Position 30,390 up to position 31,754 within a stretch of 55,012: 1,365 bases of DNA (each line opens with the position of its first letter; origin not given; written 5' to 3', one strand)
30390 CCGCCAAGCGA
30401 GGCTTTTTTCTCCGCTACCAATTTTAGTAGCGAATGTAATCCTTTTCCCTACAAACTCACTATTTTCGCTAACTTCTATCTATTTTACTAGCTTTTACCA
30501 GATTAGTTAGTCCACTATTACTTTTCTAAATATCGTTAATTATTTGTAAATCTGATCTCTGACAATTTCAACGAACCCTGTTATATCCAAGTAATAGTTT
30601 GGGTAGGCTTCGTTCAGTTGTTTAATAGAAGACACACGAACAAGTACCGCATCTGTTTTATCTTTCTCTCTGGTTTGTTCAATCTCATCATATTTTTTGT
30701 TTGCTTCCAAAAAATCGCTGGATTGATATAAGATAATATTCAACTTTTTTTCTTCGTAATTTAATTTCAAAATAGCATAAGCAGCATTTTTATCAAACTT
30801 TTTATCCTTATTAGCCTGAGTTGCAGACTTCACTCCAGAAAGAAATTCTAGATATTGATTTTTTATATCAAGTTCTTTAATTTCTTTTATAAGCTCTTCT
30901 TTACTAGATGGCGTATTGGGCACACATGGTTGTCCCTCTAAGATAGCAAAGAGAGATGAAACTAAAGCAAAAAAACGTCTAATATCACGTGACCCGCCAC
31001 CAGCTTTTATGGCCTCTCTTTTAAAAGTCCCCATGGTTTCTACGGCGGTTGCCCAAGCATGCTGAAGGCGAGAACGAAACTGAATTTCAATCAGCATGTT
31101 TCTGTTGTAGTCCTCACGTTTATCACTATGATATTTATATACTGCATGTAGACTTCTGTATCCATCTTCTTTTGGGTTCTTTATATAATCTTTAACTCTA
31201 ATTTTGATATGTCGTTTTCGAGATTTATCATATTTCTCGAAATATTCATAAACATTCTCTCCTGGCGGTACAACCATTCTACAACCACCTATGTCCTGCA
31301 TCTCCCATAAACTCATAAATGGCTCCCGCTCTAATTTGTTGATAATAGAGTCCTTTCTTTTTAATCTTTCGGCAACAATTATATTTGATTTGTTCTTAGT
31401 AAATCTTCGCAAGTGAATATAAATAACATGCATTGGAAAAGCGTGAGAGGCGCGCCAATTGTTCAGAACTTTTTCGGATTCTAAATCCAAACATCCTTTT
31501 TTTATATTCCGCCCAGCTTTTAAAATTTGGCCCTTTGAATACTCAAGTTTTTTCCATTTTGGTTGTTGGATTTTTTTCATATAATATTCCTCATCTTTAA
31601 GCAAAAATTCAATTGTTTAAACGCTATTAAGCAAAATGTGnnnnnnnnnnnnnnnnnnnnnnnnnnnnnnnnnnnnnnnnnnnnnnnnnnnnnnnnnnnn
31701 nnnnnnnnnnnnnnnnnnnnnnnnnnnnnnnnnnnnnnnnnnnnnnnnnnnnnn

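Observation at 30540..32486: Operon-terminal pair: unknown 281-aa protein plus a RelA/SpoT (toxSAS-like) protein with a C-terminal extension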

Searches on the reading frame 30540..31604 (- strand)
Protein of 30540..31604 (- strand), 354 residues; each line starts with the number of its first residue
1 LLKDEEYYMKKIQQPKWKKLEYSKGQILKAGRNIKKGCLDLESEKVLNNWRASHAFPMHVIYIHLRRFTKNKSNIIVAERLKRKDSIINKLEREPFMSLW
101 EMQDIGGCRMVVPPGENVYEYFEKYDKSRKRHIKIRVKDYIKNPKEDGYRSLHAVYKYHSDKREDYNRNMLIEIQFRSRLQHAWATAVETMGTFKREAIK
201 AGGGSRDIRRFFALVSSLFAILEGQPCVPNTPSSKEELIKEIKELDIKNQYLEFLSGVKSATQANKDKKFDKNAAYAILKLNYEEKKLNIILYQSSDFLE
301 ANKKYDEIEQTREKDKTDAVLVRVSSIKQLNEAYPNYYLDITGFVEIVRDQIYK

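Call 4: search_protein_families(library=pfam, proteins=[window:30540-31604:-], max_evalue=0.01)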
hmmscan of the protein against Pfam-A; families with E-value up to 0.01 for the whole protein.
window:30540-31604:- (354 aa): 1 family
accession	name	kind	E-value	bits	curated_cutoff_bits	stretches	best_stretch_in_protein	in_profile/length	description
PF04607.23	RelA_SpoT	-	8.2e-19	68.4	27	1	79-191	1-105/113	Region found in RelA / SpoT proteins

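Call 5: search_protein_families(library=padloc, proteins=[window:30540-31604:-], max_evalue=0.01)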
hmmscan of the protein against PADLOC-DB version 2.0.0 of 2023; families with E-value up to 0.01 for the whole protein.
window:30540-31604:- (354 aa): 1 family
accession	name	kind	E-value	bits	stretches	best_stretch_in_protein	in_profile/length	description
PDLC04999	PDC-S33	-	3.3e-112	373.4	1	17-351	3-341/349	-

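Call 6: search_solved_structures(query=window:30540-31604:-, max_evalue=1, show_alignments=3)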
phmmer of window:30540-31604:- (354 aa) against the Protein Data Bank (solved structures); distinct sequences matched with E-value up to 1: 15.
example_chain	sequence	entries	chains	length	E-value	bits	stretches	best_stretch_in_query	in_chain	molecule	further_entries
7ztb_A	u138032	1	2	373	2.1e-39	138.6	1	13-343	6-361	RelA/SpoT family protein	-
9erv_A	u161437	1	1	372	2.6e-39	138.3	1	14-343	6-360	RelA/SpoT family protein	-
3l9d_A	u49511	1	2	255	1.3e-09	40.6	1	87-213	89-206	Putative GTP pyrophosphokinase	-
2be3_A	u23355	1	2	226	4.2e-09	39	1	66-191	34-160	GTP pyrophosphokinase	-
5f2v_V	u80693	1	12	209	2.1e-08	36.7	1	76-190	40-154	GTP pyrophosphokinase YjbM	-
5ded_D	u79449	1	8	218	2.3e-08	36.6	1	76-190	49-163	GTP pyrophosphokinase YjbM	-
5dec_A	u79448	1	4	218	2.3e-08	36.5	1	76-190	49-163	GTP pyrophosphokinase YjbM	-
6fgk_A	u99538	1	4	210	5.3e-07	32.1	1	79-186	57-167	GTP pyrophosphokinase YwaC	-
6fgj_A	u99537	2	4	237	1.2e-06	30.9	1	78-187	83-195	GTP pyrophosphokinase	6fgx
6ewz_A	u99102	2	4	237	1.2e-06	30.9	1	78-187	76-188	GTP pyrophosphokinase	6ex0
5iqr_8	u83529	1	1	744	0.0086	18.2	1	77-205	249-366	GTP pyrophosphokinase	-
5kps_A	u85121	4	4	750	0.0087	18.2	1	77-205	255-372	GTP pyrophosphokinase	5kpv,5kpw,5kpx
9s6k_B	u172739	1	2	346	0.0092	18.1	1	77-183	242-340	GTP pyrophosphokinase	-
5l3p_z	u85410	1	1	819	0.01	18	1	77-205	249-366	GTP pyrophosphokinase,GTP pyrophosphokinase,GTP pyrophosphokinase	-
2ipl_A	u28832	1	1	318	0.53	12.4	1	219-268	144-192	D-galactose-binding periplasmic protein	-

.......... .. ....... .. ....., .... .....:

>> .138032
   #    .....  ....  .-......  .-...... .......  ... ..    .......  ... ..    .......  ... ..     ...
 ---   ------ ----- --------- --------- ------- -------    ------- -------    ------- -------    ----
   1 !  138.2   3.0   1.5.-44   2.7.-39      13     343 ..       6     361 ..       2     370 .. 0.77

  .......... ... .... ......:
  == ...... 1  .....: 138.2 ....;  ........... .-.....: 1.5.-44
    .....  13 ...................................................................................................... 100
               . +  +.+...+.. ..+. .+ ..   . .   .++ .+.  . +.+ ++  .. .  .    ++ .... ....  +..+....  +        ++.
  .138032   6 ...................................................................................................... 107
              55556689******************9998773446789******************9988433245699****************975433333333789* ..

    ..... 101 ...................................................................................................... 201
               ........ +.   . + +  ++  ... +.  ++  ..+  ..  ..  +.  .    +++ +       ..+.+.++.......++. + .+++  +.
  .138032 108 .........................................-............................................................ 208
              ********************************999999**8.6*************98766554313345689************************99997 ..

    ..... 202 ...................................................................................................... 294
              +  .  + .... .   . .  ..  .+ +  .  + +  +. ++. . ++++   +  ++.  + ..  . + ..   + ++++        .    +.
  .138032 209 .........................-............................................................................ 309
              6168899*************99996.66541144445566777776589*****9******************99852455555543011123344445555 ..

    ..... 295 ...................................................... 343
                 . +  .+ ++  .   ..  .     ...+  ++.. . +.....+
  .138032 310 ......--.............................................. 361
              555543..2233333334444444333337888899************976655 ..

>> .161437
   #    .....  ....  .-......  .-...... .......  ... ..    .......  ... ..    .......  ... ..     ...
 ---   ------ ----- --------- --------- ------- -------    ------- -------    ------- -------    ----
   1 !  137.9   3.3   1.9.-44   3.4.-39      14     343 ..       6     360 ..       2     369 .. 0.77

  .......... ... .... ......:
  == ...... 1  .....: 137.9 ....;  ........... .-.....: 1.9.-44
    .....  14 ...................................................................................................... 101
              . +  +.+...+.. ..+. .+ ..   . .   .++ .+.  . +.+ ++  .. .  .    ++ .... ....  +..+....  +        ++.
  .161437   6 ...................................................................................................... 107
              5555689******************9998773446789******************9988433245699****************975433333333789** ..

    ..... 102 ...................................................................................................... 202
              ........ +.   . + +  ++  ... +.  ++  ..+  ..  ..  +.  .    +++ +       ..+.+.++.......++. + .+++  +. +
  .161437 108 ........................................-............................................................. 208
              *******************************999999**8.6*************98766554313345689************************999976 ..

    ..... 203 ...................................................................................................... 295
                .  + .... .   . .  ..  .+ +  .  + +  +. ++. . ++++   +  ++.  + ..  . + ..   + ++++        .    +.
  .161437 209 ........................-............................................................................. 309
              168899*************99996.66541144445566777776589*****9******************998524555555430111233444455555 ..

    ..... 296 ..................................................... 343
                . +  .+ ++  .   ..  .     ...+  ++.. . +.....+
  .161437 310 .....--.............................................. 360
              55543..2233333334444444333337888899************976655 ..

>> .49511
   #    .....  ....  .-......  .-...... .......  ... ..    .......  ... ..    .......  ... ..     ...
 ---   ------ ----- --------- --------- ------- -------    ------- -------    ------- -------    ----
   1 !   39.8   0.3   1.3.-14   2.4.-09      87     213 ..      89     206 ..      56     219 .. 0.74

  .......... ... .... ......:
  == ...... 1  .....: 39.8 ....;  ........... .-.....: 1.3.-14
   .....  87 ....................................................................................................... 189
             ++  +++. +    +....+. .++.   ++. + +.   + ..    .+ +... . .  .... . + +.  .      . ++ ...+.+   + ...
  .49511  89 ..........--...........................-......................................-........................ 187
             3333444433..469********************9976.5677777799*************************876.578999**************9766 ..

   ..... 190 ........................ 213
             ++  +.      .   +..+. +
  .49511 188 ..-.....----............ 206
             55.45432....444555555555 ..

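Call 8: search_protein_families(library=ncbifam, proteins=[window:30540-31604:-], max_evalue=0.01)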
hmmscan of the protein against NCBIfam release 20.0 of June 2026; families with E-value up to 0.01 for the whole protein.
window:30540-31604:- (354 aa): 4 families
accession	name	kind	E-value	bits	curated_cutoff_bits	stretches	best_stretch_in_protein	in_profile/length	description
NF053588.1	GTPPhKinYjbM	equivalog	1.7e-13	50.8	320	1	74-189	36-153/201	GTP diphosphokinase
TIGR00691.1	spoT_relA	subfamily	1e-06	27.4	499.2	1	68-156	199-285/687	RelA/SpoT family protein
NF008124.0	PRK10872.1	equivalog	0.00016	20.3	728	1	74-195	246-358/744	GTP diphosphokinase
NF008303.0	PRK11092.1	equivalog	0.0019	16.5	947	1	72-154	228-308/702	bifunctional GTP diphosphokinase/guanosine-3',5'-bis pyrophosphate 3'-pyrophosphohydrolase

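Call 28: search_protein_families(library=phrogs, proteins=[window:30540-31604:-], max_evalue=0.1)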
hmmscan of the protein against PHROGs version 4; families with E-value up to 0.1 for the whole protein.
window:30540-31604:- (354 aa): 3 families
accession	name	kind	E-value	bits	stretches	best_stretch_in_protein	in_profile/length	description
phrog_4773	-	unknown function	2.8e-91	307.2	1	17-350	6-347/353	-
phrog_9640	-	unknown function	5.4e-10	40.1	1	77-222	43-193/365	-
phrog_32462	-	unknown function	2.5e-06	27.7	1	73-280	45-246/330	-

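Call 29: find_homologous_proteins(query=window:30540-31604:-, max_evalue=1e-10)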
Query window:30540-31604:- (354 aa): 2649 proteins with E <= 1e-10 among 4679 candidates; the best 120 are listed.
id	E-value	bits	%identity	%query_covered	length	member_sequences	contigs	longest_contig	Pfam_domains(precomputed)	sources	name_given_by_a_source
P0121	4.5e-227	770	100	98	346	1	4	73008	PF04607.24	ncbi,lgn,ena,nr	ncbi:RelA/SpoT domain-containing protein [bacterium]|nr:RelA/SpoT domain-containing protein [bacteri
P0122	6.2e-130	451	59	95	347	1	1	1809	PF04607.24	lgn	-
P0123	1.1e-127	444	59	95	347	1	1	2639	PF04607.24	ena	-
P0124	1.7e-127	443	57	96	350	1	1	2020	PF04607.24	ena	-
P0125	2.1e-127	443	59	95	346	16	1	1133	PF04607.24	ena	-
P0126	5.0e-126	438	61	97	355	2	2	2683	PF04607.24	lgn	-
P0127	1.0e-124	434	58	95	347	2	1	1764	PF04607.24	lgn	-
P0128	2.1e-124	433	59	96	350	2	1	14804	PF04607.24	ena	-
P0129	2.2e-124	433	59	96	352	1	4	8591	PF04607.24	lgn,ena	-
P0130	4.0e-124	432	57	95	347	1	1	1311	PF04607.24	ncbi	-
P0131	7.5e-124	431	58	96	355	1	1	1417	PF04607.24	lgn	-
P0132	2.3e-123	429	58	95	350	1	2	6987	PF04607.24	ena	-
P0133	4.3e-123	429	58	96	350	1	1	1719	PF04607.24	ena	-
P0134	8.2e-123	428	57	95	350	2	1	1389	PF04607.24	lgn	-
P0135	1.1e-122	427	57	96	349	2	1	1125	PF04607.24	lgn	-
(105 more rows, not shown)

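Call 32: find_related_loci(query=A2, collection=metagenome_contigs, flank=6000)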
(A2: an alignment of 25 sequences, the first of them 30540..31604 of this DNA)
Query A2 (354 aa) in metagenome_contigs; peptide patterns used: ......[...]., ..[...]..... (x = any residue, [..] = any of these).
600 stretches matched a pattern (row limit reached: there are more); 580 encode a relative of the query (tblastn E <= 1e-3); the best 80 are kept; 80 distinct loci.
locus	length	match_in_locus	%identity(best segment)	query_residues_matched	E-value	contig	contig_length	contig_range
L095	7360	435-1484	56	7-352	1e-127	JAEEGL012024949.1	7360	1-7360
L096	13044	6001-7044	53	6-350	3e-125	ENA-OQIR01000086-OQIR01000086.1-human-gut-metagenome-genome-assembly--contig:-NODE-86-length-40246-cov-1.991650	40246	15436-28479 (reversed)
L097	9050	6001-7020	56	14-349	1e-124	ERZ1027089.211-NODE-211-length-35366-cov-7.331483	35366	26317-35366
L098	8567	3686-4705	56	14-349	4e-124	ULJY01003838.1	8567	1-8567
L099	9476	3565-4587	55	12-348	6e-124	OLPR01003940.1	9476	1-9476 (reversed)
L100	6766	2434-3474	55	13-350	1e-123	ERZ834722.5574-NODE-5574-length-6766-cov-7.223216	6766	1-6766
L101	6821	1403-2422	55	14-349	1e-122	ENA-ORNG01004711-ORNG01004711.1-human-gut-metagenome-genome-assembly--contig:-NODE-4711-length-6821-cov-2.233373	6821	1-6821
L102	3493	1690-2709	55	14-349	8e-126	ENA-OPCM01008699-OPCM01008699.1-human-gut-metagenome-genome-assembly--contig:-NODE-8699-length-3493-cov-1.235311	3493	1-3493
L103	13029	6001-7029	55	9-352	4e-122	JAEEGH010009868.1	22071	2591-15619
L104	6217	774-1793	55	14-349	8e-122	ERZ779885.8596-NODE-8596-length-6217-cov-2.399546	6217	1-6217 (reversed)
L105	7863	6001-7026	54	12-349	1e-121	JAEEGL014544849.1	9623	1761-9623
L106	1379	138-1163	55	9-348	6e-130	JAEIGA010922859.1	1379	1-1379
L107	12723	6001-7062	51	1-350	5e-117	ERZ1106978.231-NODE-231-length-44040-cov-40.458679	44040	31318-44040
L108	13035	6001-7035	55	7-349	1e-116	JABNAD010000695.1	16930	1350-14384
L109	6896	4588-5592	54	16-348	5e-114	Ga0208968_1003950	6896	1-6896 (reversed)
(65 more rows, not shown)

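Call 57: predict_structure(alignment_id=A3)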
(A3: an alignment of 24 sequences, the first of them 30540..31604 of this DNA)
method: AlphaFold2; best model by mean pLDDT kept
length: 354 residues; sequences in the alignment: 24
mean_pLDDT: 81.1   pTM: 0.77
mean pLDDT of the five models: 81.1, 80.7, 78.9, 79.0, 77.7
residues with pLDDT >= 90: 131; 70-90: 156; 50-70: 48; < 50: 19
segments of 3 or more residues with pLDDT < 50: 1-13
pLDDT, mean of each block of 10 residues (from residue 1): 37 64 93 91 92 87 88 81 85 87 84 78 93 93 94 90 68 92 87 78 87 97 94 96 96 77 53 73 72 78 82 77 59 51 84 82
secondary structure, 60 per line:
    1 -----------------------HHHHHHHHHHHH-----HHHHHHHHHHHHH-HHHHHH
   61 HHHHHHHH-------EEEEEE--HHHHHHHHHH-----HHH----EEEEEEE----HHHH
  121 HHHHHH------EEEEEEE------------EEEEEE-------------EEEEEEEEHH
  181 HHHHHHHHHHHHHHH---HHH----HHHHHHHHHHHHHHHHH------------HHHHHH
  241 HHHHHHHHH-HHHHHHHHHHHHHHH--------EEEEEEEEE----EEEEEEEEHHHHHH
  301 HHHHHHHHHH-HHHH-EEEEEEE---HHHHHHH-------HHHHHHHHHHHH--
elements in order: H24-35 H41-53 H55-68 E76-81 H84-93 E106-112 H117-126 E133-139 E152-157 E171-178 H179-195 H206-222 H235-249 H251-265 E274-282 E287-294 H295-310 H312-315 E317-323 H327-333 H341-352

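Call 62: fold_search(model_id=the predicted structure, library=pdb)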
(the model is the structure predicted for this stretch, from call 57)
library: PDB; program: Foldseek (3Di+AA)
matches with E <= 10: 270; with E <= 0.001: 58
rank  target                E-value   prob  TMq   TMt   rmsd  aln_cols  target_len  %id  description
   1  7ztb_B                1.3e-20  1.00  0.65  0.67   9.8       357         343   30  Structure of the Salmonella tRNA pyrophosphokinase CapRel (released 2022-11-23)
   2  7ztb_A                2.8e-20  1.00  0.64  0.66   9.6       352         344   31  Structure of the Salmonella tRNA pyrophosphokinase CapRel (released 2022-11-23)
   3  9erv_A                2.9e-20  1.00  0.65  0.67  10.5       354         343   31  Structure of Salmonella CapRel bound to Bas11 Gp54 (released 2024-11-06)
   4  2be3_A                2.2e-08  1.00  0.43  0.72   3.4       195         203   25  Structure of a GTP Pyrophosphokinase Family Protein from Streptococcus pneumoniae (released 2005-12-06)
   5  5ded_H                4.9e-08  1.00  0.44  0.77   3.0       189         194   24  Crystal structure of the small alarmone synthethase 1 from Bacillus subtilis bound to its product pppGpp (released 2015-10-28)
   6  5dec_B                5.2e-08  1.00  0.42  0.75   3.1       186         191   22  Crystal structure of the small alarmone synthetase 1 from Bacillus subtilis (released 2015-10-28)
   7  5dec_A                5.2e-08  1.00  0.41  0.74   3.3       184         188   23  Crystal structure of the small alarmone synthetase 1 from Bacillus subtilis (released 2015-10-28)
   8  5ded_E                6.8e-08  1.00  0.43  0.76   3.5       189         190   23  Crystal structure of the small alarmone synthethase 1 from Bacillus subtilis bound to its product pppGpp (released 2015-10-28)
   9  5ded_C                7.2e-08  1.00  0.41  0.72   2.9       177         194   25  Crystal structure of the small alarmone synthethase 1 from Bacillus subtilis bound to its product pppGpp (released 2015-10-28)
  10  5dec_D                7.2e-08  1.00  0.41  0.74   3.4       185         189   23  Crystal structure of the small alarmone synthetase 1 from Bacillus subtilis (released 2015-10-28)
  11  6ewz_B                8.4e-08  1.00  0.37  0.60   5.2       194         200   23  Crystal structure of RelP (SAS2) from Staphylococcus aureus bound to AMPCPP and GTP in the pre-catalytic state (released 2018-01-24)
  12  5ded_A                8.8e-08  1.00  0.44  0.76   3.3       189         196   23  Crystal structure of the small alarmone synthethase 1 from Bacillus subtilis bound to its product pppGpp (released 2015-10-28)
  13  5ded_B                9.8e-08  1.00  0.41  0.72   4.1       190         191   25  Crystal structure of the small alarmone synthethase 1 from Bacillus subtilis bound to its product pppGpp (released 2015-10-28)
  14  6ex0_B                1.3e-07  1.00  0.36  0.60   4.9       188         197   24  Crystal structure of RelP (SAS2) from Staphylococcus aureus bound to pppGpp in the post-catalytic state (released 2018-01-24)
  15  5ded_F                1.4e-07  1.00  0.40  0.67   4.8       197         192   23  Crystal structure of the small alarmone synthethase 1 from Bacillus subtilis bound to its product pppGpp (released 2015-10-28)
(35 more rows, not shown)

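Call 72: search_dna_similar(query=window:30540-31580:-, collection=phages, mode=protein, max_evalue=1e-10, max_rows=12)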
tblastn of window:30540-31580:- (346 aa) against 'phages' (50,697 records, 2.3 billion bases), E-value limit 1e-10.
Records with a match: 3; places in all: 3; records where one place covers at least 80% of the query: 2.
Best place of each record, by identity: <60% 3.
By first word of the organism name: Salmonella 2; Escherichia 1.
By host as written in the record: Salmonella enterica subsp. enterica serovar Indiana J46 2; Escherichia coli 1.
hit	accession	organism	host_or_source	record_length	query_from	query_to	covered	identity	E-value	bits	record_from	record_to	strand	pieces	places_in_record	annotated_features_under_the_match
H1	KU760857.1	Salmonella phage SJ46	Salmonella enterica subsp. enterica ...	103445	4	336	96%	32.6%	4e-31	130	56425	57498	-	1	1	RelA/SpoT family protein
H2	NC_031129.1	Salmonella phage SJ46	Salmonella enterica subsp. enterica ...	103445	4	336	96%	32.6%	4e-31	130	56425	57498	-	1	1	RelA/SpoT family protein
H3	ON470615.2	Escherichia phage vB_EcoM-673R5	Escherichia coli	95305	4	212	59%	37.6%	1e-24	138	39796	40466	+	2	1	RelA/SpoT family protein | hypothetical protein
